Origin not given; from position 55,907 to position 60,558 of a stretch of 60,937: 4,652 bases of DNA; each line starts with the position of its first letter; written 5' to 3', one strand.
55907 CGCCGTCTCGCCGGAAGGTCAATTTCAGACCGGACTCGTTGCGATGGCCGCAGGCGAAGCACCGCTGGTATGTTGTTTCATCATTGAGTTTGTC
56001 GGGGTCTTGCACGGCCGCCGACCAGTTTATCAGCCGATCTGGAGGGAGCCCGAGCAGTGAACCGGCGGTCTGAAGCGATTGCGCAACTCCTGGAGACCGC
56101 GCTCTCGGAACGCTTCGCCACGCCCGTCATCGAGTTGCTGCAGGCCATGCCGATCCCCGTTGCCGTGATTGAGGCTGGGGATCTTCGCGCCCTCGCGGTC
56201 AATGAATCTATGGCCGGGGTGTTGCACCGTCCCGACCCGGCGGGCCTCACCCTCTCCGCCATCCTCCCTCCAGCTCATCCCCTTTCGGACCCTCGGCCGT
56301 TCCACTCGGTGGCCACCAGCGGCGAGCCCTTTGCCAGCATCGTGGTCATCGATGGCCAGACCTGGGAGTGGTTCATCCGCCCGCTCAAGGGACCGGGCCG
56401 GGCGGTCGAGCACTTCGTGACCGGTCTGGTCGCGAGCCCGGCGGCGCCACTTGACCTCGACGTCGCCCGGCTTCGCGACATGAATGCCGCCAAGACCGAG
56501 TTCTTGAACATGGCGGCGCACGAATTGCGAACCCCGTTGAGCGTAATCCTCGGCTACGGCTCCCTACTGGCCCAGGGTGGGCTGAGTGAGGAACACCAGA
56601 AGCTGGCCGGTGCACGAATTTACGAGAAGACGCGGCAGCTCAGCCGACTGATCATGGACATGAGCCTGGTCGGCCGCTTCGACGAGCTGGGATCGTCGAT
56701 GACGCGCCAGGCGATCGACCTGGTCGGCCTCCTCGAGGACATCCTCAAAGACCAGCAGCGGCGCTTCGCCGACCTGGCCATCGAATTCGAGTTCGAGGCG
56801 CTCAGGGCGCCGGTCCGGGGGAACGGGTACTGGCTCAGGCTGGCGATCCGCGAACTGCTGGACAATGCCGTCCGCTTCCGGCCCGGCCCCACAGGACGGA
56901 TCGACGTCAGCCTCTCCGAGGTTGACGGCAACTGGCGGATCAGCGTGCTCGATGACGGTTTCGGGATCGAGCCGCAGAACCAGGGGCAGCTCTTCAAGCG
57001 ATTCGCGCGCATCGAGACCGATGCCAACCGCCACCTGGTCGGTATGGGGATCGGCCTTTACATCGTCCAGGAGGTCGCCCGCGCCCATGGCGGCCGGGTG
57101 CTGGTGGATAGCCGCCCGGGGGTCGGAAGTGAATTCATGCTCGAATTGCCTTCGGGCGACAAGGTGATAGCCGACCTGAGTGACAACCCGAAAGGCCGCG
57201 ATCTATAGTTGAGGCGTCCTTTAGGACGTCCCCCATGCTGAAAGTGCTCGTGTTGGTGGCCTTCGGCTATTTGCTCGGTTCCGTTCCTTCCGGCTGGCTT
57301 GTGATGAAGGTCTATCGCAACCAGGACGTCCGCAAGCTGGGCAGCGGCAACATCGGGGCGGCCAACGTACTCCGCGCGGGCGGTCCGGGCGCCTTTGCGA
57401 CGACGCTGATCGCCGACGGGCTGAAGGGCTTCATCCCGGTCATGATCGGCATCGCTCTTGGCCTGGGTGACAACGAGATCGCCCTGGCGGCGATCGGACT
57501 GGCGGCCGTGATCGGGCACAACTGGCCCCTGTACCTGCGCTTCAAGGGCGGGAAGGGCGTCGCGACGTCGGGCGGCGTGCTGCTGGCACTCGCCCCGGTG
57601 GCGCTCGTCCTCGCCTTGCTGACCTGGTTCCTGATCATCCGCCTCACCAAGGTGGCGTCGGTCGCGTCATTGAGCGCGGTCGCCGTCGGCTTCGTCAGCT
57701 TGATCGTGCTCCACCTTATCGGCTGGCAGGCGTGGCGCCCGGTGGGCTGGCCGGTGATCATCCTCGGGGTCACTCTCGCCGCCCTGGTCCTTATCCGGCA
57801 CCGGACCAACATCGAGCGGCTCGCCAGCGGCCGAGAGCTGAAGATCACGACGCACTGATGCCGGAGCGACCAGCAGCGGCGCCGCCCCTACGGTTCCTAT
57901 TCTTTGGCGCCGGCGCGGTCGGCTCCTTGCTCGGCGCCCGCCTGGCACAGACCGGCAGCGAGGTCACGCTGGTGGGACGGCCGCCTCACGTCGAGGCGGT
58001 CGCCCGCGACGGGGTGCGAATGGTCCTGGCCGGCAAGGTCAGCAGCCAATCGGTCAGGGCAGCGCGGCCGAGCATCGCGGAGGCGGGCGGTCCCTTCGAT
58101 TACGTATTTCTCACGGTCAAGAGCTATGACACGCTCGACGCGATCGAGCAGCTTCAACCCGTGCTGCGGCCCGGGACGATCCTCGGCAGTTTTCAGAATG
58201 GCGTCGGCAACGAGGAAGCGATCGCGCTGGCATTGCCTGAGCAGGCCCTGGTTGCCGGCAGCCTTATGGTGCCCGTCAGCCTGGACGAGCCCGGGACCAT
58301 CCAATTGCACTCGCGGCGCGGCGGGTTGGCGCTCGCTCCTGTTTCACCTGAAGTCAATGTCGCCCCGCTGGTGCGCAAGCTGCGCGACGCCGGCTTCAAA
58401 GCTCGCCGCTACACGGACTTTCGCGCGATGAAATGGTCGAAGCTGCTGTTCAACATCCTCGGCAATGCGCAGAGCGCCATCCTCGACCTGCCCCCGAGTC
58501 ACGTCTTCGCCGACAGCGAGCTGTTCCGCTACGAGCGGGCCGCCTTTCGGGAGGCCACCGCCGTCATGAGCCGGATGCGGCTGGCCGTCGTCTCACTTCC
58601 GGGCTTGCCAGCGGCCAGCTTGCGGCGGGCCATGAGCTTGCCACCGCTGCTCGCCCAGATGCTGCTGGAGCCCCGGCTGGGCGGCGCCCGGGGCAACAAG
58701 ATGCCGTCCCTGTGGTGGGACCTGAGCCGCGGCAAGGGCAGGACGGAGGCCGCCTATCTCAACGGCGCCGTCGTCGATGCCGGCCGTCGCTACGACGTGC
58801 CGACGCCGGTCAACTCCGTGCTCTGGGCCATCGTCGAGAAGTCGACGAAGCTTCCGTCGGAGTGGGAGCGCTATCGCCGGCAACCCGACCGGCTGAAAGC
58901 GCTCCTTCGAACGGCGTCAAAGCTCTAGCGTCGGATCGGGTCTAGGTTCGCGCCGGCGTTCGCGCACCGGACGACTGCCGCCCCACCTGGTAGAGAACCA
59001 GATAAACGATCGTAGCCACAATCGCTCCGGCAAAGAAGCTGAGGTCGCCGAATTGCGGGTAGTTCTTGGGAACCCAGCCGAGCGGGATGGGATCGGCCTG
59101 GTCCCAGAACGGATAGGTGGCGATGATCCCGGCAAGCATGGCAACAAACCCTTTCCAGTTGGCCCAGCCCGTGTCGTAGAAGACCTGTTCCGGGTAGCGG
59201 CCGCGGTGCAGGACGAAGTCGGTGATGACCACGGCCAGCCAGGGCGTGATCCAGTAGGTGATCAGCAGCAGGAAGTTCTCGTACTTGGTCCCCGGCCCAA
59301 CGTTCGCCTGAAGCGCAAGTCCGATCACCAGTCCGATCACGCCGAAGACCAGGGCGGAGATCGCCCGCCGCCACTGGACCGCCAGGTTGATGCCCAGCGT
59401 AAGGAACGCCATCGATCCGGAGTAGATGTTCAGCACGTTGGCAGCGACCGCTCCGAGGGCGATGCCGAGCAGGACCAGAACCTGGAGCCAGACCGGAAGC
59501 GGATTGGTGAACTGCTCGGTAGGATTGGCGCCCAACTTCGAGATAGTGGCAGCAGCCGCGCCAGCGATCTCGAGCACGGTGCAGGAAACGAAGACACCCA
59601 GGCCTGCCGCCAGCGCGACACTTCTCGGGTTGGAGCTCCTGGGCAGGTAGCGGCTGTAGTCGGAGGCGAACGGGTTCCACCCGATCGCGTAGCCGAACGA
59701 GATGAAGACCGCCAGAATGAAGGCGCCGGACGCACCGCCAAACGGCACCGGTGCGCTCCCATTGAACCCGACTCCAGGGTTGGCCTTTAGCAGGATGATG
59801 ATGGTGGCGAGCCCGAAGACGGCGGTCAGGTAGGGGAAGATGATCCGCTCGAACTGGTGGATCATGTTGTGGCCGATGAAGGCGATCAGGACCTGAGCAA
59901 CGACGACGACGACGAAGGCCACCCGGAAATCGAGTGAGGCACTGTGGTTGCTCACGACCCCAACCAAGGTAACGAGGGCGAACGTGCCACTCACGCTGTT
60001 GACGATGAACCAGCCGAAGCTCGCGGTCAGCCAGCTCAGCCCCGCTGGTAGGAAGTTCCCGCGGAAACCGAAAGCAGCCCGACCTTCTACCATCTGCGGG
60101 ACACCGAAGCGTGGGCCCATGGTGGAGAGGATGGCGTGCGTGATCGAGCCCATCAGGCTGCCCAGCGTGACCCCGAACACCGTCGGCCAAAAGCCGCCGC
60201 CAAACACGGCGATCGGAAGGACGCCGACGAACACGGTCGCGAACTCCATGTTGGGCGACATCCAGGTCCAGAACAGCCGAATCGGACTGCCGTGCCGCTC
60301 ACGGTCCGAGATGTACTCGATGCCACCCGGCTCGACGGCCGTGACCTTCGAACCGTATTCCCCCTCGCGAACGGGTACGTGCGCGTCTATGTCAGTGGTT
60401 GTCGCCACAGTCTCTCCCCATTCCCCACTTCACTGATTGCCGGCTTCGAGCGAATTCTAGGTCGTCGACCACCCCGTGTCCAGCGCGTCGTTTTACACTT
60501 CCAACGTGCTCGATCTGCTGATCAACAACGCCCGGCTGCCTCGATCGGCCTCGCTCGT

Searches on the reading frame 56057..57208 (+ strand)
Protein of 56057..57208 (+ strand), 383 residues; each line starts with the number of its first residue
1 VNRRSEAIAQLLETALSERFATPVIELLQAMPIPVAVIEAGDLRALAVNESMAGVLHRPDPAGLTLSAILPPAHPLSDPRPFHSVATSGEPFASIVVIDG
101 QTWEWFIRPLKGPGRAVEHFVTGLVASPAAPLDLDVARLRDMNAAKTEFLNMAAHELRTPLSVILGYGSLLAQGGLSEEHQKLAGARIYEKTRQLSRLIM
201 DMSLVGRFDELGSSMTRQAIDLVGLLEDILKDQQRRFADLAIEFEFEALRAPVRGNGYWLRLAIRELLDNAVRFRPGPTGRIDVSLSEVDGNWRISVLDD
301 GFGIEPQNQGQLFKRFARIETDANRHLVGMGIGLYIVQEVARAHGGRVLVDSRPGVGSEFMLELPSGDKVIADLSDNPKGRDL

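Call 63: search_protein_families(library=pfam, proteins=[window:56057-57208:+], max_evalue=0.00001)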
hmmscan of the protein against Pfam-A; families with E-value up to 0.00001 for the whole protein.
window:56057-57208:+ (383 aa): 2 families
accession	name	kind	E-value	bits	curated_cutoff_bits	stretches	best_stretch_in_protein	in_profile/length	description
PF02518.31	HATPase_c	-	5.8e-24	85.1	26.4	1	259-366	5-109/111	Histidine kinase-, DNA gyrase B-, and HSP90-like ATPase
PF00512.31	HisKA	-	2.3e-13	50.4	26.9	1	145-209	1-64/66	His Kinase A (phospho-acceptor) domain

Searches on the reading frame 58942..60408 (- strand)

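Call 63: search_protein_families(library=pfam, proteins=[window:58942-60408:-], max_evalue=0.00001)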
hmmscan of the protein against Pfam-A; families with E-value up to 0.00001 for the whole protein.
window:58942-60408:- (488 aa): 1 family
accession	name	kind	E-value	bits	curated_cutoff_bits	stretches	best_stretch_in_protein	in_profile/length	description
PF02133.21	Transp_cyt_pur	-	2.9e-35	122.4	23.5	1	33-437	2-419/440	Permease for cytosine/purines, uracil, thiamine, allantoin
